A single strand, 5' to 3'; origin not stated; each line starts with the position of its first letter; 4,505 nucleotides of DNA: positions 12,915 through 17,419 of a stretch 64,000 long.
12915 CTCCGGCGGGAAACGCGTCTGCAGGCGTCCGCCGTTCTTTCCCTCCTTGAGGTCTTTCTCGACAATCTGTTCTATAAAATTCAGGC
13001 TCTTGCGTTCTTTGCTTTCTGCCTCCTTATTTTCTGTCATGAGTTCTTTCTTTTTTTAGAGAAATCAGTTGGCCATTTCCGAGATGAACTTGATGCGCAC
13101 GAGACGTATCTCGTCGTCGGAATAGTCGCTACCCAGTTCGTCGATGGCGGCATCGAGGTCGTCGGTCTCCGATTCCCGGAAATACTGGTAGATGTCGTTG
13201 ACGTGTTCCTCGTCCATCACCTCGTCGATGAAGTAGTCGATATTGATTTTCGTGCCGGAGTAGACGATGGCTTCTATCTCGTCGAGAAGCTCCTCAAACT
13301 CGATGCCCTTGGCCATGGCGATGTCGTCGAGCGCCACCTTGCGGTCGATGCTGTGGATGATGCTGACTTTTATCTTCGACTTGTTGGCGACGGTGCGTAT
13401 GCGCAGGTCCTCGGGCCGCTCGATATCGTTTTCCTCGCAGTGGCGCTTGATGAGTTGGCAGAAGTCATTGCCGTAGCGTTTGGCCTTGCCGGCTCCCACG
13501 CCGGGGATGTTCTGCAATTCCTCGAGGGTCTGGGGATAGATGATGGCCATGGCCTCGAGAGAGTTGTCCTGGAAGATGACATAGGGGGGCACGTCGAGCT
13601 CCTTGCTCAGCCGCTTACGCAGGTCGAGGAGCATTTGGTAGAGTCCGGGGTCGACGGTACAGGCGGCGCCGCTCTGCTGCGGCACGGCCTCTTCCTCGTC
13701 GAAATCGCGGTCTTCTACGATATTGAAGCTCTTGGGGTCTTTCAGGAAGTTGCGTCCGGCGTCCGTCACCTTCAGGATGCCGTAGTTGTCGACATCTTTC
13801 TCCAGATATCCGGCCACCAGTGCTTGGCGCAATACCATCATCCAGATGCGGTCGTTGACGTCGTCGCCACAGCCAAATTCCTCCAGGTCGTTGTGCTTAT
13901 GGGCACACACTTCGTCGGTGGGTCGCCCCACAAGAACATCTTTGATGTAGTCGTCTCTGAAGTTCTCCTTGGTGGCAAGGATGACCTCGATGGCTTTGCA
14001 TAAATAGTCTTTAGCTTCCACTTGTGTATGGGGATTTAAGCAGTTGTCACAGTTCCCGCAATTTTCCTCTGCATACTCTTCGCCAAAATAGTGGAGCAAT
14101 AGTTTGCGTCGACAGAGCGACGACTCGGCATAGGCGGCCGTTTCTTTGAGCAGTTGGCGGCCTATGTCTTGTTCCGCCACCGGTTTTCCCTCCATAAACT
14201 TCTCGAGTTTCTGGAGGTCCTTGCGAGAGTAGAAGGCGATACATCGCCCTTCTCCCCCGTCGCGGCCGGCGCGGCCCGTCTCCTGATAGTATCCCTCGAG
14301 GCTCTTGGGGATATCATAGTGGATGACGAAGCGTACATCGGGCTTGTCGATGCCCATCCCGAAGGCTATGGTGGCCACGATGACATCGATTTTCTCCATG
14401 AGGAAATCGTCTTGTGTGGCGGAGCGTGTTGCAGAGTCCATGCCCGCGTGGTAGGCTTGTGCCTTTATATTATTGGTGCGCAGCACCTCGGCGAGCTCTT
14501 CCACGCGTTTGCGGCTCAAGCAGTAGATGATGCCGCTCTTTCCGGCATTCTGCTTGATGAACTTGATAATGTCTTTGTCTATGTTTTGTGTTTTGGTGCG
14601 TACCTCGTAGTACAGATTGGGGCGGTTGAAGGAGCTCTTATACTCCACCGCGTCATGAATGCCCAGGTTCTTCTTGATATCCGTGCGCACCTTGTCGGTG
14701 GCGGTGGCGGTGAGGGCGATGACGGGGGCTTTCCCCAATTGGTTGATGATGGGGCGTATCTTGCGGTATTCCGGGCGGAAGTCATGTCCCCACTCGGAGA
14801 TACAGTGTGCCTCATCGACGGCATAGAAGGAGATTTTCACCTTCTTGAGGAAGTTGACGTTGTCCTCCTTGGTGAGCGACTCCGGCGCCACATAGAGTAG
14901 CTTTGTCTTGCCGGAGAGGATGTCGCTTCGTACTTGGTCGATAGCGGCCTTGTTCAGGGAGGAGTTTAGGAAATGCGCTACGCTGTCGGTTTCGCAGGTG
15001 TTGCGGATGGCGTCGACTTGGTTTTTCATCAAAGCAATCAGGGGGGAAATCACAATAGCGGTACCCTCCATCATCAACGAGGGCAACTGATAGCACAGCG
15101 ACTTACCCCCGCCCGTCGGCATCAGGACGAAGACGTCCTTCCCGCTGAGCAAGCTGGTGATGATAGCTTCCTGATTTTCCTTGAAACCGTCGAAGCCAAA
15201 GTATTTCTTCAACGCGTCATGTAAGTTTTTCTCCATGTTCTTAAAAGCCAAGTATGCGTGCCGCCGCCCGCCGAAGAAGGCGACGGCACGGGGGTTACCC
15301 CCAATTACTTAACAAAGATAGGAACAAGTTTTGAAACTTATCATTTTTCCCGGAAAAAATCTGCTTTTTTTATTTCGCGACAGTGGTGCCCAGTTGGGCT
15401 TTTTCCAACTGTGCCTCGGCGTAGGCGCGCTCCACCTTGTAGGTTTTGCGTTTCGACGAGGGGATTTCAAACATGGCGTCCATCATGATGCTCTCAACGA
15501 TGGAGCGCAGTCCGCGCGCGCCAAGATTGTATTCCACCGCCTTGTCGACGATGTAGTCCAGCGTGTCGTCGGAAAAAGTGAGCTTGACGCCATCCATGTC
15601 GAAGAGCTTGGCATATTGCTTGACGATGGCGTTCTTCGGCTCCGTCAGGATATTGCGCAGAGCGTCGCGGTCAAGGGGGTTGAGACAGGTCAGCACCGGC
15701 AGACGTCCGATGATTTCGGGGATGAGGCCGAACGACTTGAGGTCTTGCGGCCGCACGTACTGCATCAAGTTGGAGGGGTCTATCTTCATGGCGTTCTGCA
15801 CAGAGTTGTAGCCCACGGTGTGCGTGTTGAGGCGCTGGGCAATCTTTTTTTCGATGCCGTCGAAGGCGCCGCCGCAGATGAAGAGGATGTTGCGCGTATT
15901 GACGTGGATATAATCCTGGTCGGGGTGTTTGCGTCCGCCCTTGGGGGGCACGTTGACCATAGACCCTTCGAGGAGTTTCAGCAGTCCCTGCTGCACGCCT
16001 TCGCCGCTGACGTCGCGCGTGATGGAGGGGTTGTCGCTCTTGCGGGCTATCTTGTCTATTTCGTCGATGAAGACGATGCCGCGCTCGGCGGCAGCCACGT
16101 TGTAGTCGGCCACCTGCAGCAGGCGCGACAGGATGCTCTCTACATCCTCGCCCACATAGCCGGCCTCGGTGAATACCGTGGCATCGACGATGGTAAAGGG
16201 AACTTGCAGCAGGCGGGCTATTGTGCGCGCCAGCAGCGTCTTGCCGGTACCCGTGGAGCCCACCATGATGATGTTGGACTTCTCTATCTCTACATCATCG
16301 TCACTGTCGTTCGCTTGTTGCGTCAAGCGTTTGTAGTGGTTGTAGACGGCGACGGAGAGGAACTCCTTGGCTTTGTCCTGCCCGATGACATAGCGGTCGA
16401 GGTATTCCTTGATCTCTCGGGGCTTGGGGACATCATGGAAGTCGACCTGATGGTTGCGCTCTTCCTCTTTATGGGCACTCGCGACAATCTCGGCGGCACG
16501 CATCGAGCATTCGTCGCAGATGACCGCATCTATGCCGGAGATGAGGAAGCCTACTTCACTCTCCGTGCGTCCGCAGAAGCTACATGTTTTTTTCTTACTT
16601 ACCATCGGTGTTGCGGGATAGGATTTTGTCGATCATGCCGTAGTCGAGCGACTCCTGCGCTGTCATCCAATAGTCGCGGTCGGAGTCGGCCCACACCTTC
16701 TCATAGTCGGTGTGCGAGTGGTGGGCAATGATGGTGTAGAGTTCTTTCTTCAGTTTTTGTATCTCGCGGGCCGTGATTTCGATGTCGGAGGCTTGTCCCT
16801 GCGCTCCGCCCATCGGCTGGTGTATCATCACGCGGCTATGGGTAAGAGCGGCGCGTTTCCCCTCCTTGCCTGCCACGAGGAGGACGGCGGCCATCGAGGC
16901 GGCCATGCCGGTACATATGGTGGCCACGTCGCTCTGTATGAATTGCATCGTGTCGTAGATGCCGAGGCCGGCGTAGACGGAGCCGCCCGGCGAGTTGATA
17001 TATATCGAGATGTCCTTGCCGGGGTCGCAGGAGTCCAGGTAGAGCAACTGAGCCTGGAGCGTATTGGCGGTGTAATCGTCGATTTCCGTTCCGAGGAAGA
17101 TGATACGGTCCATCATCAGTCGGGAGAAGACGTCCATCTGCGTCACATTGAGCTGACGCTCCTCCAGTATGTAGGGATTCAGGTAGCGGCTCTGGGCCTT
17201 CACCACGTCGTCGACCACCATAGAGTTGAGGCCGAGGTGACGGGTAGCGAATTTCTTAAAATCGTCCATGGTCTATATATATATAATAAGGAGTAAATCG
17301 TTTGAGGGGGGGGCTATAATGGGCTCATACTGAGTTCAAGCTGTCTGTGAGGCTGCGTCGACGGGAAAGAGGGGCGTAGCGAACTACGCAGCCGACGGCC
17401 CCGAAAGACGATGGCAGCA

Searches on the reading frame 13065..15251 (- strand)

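Call 83: search_protein_families(library=pfam, proteins=[window:13065-15251:-], max_evalue=0.0001)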
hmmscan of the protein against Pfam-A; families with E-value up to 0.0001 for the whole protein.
window:13065-15251:- (728 aa): 7 families
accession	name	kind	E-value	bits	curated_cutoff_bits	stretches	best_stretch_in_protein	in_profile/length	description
PF00270.35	DEAD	-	1.8e-27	96.6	26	1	25-188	2-164/167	DEAD/DEAH box helicase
PF21220.3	RecQ-1-like_HTH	-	2.2e-27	95.3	27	1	625-675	1-51/51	RecQ-1-like, helix-turn-helix domain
PF00271.37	Helicase_C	-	8.7e-23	81.1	23.5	1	227-332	5-110/110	Helicase conserved C-terminal domain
PF09382.16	RQC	-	5.9e-21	74.9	23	1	409-517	3-111/114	RQC domain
PF00570.28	HRDC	-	2.6e-20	72.6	23.8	1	536-601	3-68/68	HRDC domain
PF16124.10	RecQ_Zn_bind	-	6.4e-18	65.7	25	1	343-405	1-66/66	RecQ zinc-binding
PF04851.21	ResIII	-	6.8e-06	26.5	22.5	1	26-184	7-162/164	Type III restriction enzyme, res subunit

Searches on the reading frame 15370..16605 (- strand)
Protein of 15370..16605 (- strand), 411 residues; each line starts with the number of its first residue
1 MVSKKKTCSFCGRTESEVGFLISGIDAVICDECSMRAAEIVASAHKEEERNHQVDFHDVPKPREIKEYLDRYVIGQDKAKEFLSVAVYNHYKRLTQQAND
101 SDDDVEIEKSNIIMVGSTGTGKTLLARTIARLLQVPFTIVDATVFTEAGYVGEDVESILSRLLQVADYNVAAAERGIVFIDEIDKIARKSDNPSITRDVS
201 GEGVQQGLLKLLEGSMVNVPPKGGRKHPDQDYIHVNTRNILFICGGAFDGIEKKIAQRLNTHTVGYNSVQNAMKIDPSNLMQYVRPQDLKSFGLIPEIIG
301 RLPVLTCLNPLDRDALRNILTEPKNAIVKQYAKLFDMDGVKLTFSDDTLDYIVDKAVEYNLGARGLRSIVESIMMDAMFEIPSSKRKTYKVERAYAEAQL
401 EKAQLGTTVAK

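Call 83: search_protein_families(library=pfam, proteins=[window:15370-16605:-], max_evalue=0.0001)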
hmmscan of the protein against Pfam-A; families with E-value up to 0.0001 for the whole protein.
window:15370-16605:- (411 aa): 8 families
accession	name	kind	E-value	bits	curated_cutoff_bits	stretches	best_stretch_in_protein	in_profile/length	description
PF07724.20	AAA_2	-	4.5e-32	111.8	27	1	109-304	3-165/166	AAA domain (Cdc48 subfamily)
PF00004.35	AAA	-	2e-15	57.8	21.2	1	112-237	1-99/131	ATPase family associated with various cellular activities (AAA)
PF06689.19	zf-C4_ClpX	-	4e-14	52.7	27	1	6-42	1-38/39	ClpX C4-type zinc finger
PF10431.15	ClpB_D2-small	-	9.4e-12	45.2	21.9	1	311-386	1-72/81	C-terminal, D2-small domain, of ClpB protein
PF07728.20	AAA_5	-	1.6e-07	31.9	22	1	111-188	1-80/139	AAA domain (dynein-related subfamily)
PF00493.29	MCM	-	6.6e-06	25.8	23.3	1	66-189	19-136/224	MCM P-loop domain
PF01078.27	Mg_chelatase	-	2.2e-05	24.4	20.3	0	110-133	23-46/207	Magnesium chelatase, subunit ChlI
PF05496.18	RuvB_N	-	4.2e-05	23.8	27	0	70-190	7-100/159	Holliday junction DNA helicase RuvB P-loop domain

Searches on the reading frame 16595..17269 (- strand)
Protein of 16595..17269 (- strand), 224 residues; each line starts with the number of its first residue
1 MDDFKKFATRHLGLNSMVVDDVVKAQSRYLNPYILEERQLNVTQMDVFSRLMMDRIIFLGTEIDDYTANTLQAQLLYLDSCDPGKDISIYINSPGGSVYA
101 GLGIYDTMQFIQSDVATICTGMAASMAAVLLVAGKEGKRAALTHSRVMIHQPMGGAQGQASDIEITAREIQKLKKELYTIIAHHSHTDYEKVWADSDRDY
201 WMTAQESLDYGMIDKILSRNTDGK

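Call 12: search_protein_families(library=pfam, proteins=[window:16595-17269:-], max_evalue=0.01)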
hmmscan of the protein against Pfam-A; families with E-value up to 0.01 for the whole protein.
window:16595-17269:- (224 aa): 1 family
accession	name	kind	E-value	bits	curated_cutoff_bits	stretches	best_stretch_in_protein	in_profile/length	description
PF00574.28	CLP_protease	-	3.9e-77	258.7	20.2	1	44-219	6-181/182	Clp protease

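Call 39: find_encoding_contigs(protein=window:16595-17269:-, flank=8000, max_places=10)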
Protein window:16595-17269:- (224 aa): 18 contigs read that carry it; 6 places shown.
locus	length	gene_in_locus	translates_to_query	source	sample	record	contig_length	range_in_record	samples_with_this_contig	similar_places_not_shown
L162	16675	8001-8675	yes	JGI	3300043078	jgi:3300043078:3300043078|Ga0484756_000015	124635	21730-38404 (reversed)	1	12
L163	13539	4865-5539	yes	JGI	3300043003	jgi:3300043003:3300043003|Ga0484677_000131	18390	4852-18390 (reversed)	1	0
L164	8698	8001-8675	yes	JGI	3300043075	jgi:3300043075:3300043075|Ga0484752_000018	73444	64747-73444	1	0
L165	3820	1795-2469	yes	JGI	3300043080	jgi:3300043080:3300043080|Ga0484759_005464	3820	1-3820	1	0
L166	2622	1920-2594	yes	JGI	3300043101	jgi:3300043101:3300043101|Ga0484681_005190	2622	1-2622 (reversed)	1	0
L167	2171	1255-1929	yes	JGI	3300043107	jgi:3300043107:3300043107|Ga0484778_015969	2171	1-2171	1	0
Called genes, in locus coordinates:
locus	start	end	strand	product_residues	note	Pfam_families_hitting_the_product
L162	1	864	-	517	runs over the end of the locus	PF00117:GATase, PF07722:Peptidase_C26 (weak), PF02540:NAD_synthase (weak), PF00958:GMP_synt_C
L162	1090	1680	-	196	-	-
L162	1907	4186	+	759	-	-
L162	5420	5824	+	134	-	-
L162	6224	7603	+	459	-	PF05697:Trigger_N, PF28537:FKBP-like_TF, PF28539:TF_C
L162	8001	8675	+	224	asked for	PF00574:CLP_protease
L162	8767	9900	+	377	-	PF00493:MCM (weak), PF01078:Mg_chelatase (faint), PF00004:AAA, PF07724:AAA_2, PF07728:AAA_5 (weak), PF10431:ClpB_D2-small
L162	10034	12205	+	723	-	PF00270:DEAD, PF04851:ResIII (faint), PF00271:Helicase_C, PF16124:RecQ_Zn_bind, PF09382:RQC, PF00570:HRDC, PF21220:RecQ-1-like_HTH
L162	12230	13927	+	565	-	PF00749:tRNA-synt_1c, PF03950:tRNA-synt_1c_C, PF20974:tRNA-synt_1c_C2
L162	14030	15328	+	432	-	PF14559:TPR_19 (faint), PF07719:TPR_2 (faint)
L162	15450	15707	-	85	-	-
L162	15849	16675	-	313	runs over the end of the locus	PF14129:DUF4296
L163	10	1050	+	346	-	-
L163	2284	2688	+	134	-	-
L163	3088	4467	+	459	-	PF05697:Trigger_N, PF28537:FKBP-like_TF, PF28539:TF_C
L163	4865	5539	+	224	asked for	PF00574:CLP_protease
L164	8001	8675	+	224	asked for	PF00574:CLP_protease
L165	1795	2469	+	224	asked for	PF00574:CLP_protease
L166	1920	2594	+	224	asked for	PF00574:CLP_protease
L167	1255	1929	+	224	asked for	PF00574:CLP_protease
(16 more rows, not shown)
